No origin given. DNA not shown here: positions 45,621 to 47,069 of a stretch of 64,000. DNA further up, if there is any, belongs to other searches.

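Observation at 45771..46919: Exported protein with a single CxxCH site and beta-barrel-like C-terminus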

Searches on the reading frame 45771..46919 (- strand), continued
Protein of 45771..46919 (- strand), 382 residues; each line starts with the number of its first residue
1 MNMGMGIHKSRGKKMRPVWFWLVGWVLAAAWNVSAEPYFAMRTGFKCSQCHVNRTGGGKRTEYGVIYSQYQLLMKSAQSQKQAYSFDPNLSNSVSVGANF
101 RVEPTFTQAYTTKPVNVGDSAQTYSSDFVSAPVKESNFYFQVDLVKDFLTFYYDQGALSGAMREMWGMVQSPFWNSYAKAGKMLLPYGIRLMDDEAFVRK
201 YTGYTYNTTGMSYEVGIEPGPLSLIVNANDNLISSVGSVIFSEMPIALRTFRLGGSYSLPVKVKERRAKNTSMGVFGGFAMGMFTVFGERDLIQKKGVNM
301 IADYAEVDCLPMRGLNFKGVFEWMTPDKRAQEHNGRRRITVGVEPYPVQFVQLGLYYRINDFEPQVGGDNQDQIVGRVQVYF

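Call 53: search_protein_families(library=pfam, proteins=[L022:4778-6037:+, L028:4063-5355:+, L055:2948-3754:+, L076:6739-9336:+, L079:9440-12574:+, L034:93-2396:-, L007:9816-11375:-, L018:3790-5130:-, L063:7092-7925:+, L029:6837-7943:+], max_evalue=0.001)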
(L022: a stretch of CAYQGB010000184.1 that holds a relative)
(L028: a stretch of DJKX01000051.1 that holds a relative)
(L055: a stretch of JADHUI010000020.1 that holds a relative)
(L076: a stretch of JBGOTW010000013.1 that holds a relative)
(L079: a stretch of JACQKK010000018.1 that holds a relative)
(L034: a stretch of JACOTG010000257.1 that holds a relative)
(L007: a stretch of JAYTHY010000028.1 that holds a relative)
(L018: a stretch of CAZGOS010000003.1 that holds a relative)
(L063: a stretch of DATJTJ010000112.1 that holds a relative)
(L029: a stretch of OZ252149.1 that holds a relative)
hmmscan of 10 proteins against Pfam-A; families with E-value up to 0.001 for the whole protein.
L022:4778-6037:+ (419 aa): 1 family
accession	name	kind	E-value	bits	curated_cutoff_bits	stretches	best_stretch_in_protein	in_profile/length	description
PF02368.24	Big_2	-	2.8e-09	37.2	22.8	1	38-102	5-73/79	Bacterial Ig-like domain (group 2)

L028:4063-5355:+ (430 aa): 2 families
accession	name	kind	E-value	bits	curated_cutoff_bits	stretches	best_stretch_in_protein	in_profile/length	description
PF02368.24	Big_2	-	3.6e-07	30.5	22.8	1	45-107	5-70/79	Bacterial Ig-like domain (group 2)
PF21461.3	HL_N-beta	-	0.00056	20.1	27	0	71-106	11-45/57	Hyaluronate lyase, N-terminal beta-sheet domain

L055:2948-3754:+ (268 aa): 2 families
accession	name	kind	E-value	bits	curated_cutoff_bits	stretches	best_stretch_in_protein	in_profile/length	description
PF14522.11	Cytochrome_C7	-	2.2e-11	43.9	24.8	1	89-157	6-67/67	Cytochrome c7 and related cytochrome c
PF02085.21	Cytochrom_CIII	-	0.00066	20.4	22.9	1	69-156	20-101/101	Class III cytochrome C family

L076:6739-9336:+ (865 aa): 5 families
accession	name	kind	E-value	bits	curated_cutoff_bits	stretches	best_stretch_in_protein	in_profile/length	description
PF22113.1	Mtrc-MtrF_II-IV_dom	-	1.2e-55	188.2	30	2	240-423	1-176/176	Outer membrane cytochrome MtrC/MtrF-like, domains II/IV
PF14522.11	Cytochrome_C7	-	5.4e-12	45.8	24.8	0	345-410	13-66/67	Cytochrome c7 and related cytochrome c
PF14537.11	Cytochrom_c3_2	-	3.4e-09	37.5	25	0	347-412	8-66/79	Cytochrome c3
PF02085.21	Cytochrom_CIII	-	1.6e-05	25.6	22.9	0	347-417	32-89/101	Class III cytochrome C family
PF22112.2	OmcA-like_N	-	0.0002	21.7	27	1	74-234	2-165/167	OmcA-like N-terminal domain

L079:9440-12574:+ (1044 aa): 6 families
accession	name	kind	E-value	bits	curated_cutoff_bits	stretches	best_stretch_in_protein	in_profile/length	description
PF22113.1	Mtrc-MtrF_II-IV_dom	-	1.7e-49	168.1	30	3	216-419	1-175/176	Outer membrane cytochrome MtrC/MtrF-like, domains II/IV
PF14537.11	Cytochrom_c3_2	-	2.3e-09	38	25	0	343-408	8-66/79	Cytochrome c3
PF22112.2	OmcA-like_N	-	4.3e-09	36.9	27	1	57-211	2-166/167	OmcA-like N-terminal domain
PF14522.11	Cytochrome_C7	-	1e-08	35.3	24.8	0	364-412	9-54/67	Cytochrome c7 and related cytochrome c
PF02085.21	Cytochrom_CIII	-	9.7e-07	29.5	22.9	0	343-410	32-86/101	Class III cytochrome C family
PF09699.15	Paired_CXXCH_1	-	0.00023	21.2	20.6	0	633-678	3-39/41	Doubled CXXCH motif (Paired_CXXCH_1)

L034:93-2396:- (767 aa): 5 families
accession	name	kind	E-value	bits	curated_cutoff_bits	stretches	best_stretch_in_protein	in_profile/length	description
PF13290.12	CHB_HEX_C_1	-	4e-19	68.8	22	1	583-648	1-67/67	Chitobiase/beta-hexosaminidase C-terminal domain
PF13287.12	Fn3_assoc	-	5.2e-12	46.1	23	1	594-651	1-59/59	Fn3 associated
PF22113.1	Mtrc-MtrF_II-IV_dom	-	7.2e-07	29.3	30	0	148-246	75-168/176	Outer membrane cytochrome MtrC/MtrF-like, domains II/IV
PF14522.11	Cytochrome_C7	-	1.5e-05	25.2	24.8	0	299-338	14-66/67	Cytochrome c7 and related cytochrome c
PF13435.11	Cytochrome_C554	-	0.00016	23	20.8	1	157-241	2-83/84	Cytochrome c554 and c-prime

L007:9816-11375:- (519 aa): 1 family
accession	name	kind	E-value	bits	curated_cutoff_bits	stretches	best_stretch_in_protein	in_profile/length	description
PF00034.26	Cytochrom_C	-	0.00059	21.5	21.3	0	298-331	6-27/90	Cytochrome c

L018:3790-5130:- (446 aa): 1 family
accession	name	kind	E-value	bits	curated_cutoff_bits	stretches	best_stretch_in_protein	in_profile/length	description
PF03150.19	CCP_MauG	-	2.3e-23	83.9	25.6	1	76-273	2-148/149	Di-haem cytochrome c peroxidase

L063:7092-7925:+ (277 aa): 1 family
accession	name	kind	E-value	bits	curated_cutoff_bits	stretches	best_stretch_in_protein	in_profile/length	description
PF13205.12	Big_5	-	7.6e-05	23.8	23.6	1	169-272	6-103/105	Bacterial Ig-like domain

L029:6837-7943:+ (368 aa): 2 families
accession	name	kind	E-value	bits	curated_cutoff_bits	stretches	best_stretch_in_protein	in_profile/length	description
PF22544.2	HYDIN_VesB_CFA65-like_Ig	-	1.7e-07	31.9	25.5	0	167-248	14-93/100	HYDIN/CFA65/VesB-like, Ig-like domain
PF07610.17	DUF1573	-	3.6e-05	24.1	26.1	0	63-139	14-89/98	Protein of unknown function (DUF1573)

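Call 63: search_protein_representatives(alignment_id=A1)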
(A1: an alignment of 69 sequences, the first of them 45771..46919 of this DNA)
Query: 69 sequences, 360 profile positions. Proteins with E-value up to 0.001 (for the whole library): 1690; up to 1e-10: 863; up to 1e-30: 288. The best 150 are listed.
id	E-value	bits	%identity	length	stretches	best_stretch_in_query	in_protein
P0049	1.0e-156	537.7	-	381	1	8-360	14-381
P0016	7.2e-151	518.5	-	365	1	12-360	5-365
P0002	2.2e-150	516.9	-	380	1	8-360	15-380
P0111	2.1e-125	434.8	-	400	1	12-360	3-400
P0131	1.8e-123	428.4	-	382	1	14-360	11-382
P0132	1.9e-121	421.8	-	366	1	8-360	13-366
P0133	2.1e-120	418.3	-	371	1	10-360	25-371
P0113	3.0e-120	417.8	-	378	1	12-360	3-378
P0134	8.6e-116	403.1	-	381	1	9-360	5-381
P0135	1.2e-114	399.4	-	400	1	8-360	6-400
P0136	8.4e-113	393.3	-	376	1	13-360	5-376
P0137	5.3e-109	380.8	-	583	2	69-360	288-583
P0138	2.8e-108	378.4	-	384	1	10-360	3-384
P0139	9.3e-107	373.4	-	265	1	95-360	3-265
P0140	3.7e-104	364.9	-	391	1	8-360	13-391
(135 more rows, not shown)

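Call 74: search_protein_families(library=pfam, proteins=[L076:5353-6639:+, L063:7926-9023:+, L038:7560-9032:+], max_evalue=0.01)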
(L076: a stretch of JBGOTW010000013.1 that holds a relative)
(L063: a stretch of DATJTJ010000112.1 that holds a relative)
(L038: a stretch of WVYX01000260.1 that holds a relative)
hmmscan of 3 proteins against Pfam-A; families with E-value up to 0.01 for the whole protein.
L076:5353-6639:+ (428 aa): 0 families

L063:7926-9023:+ (365 aa): 1 family
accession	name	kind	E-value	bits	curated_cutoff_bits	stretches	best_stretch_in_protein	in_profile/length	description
PF07396.17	Porin_O_P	-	0.00083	19.1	20.9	1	141-225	69-160/370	Phosphate-selective porin O and P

L038:7560-9032:+ (490 aa): 0 families

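Call 79: search_protein_families(library=pfam, proteins=[L025:4098-4793:+, L042:12958-14586:+, L039:5787-8405:+, L034:6163-7650:-, L030:9264-10559:+, L040:12110-13408:+, L020:18-1265:+, L044:10766-12595:+], max_evalue=0.001)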
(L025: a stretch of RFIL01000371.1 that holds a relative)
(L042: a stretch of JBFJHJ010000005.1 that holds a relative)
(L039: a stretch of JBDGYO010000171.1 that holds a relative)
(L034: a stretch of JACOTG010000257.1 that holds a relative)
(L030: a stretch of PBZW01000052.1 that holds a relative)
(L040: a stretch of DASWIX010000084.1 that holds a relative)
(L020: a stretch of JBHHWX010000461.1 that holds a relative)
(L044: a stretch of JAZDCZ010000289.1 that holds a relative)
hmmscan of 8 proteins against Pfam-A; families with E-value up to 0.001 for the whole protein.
L025:4098-4793:+ (231 aa): 4 families
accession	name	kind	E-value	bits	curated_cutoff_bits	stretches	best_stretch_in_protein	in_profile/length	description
PF13620.12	CarboxypepD_reg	-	1.1e-11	45.4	32.3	1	177-230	28-82/82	Carboxypeptidase regulatory-like domain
PF13715.12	CarbopepD_reg_2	-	1.9e-06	28.2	32.2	1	172-229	19-76/88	CarboxypepD_reg-like domain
PF14686.12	fn3_3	-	1.1e-05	25.5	24.4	1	179-225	27-75/75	Polysaccharide lyase family 4, domain II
PF17210.9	SdrD_B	-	0.0008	20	29.7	0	181-206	42-67/112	SdrD B-like domain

L042:12958-14586:+ (542 aa): 1 family
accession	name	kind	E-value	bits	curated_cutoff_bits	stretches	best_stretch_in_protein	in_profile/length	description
PF00171.27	Aldedh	-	4.8e-100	335.7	23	1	56-511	8-449/461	Aldehyde dehydrogenase family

L039:5787-8405:+ (872 aa): 10 families
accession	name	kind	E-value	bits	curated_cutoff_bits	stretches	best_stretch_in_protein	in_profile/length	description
PF08447.18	PAS_3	-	1.4e-21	77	25.6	1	113-186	3-77/89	PAS fold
PF02518.31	HATPase_c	-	2.7e-21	76.5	26.4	1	608-730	2-110/111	Histidine kinase-, DNA gyrase B-, and HSP90-like ATPase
PF13426.13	PAS_9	-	3.3e-20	72.7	27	2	104-202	6-103/103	PAS domain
PF00072.30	Response_reg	-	7.4e-18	65.2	30.2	1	753-863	1-110/111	Response regulator receiver domain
PF08448.16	PAS_4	-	2.8e-16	60.1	23.1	1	96-205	2-110/110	PAS fold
PF00989.32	PAS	-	2.9e-13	50.3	22.6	1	90-198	2-111/113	PAS fold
PF00512.31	HisKA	-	5.4e-10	39.6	26.9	1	501-563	3-63/66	His Kinase A (phospho-acceptor) domain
PF01590.32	GAF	-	7.1e-09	36.7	22.4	1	223-356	3-132/133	GAF domain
PF13188.13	PAS_8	-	1.3e-07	31.7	21.8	0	373-423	3-53/65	PAS domain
PF13185.12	GAF_2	-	0.00014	22.6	28.6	1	224-337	6-115/136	GAF domain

L034:6163-7650:- (495 aa): 1 family
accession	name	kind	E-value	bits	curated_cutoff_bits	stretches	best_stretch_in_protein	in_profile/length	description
PF09459.16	EB_dh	-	2.7e-16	60.7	33.3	2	66-261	62-223/236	Ethylbenzene dehydrogenase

L030:9264-10559:+ (431 aa): 3 families
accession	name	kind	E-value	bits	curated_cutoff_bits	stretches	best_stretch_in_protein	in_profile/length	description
PF02368.24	Big_2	-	1.1e-06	28.9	22.8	1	47-109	5-70/79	Bacterial Ig-like domain (group 2)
PF21461.3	HL_N-beta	-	0.00031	20.9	27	1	73-108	11-45/57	Hyaluronate lyase, N-terminal beta-sheet domain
PF21764.3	Invasin_D4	-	0.0008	20.3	27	0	63-102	27-66/88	Invasin, domain 4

L040:12110-13408:+ (432 aa): 0 families

L020:18-1265:+ (415 aa): 2 families
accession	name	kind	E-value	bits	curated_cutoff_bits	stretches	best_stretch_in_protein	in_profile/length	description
PF00127.26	Copper-bind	-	2.4e-17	63.6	21.2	1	339-413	13-98/99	Copper binding proteins, plastocyanin/azurin family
PF13473.12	Cupredoxin_1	-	8.9e-11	42.2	27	0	223-300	23-100/104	Cupredoxin-like domain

L044:10766-12595:+ (609 aa): 0 families
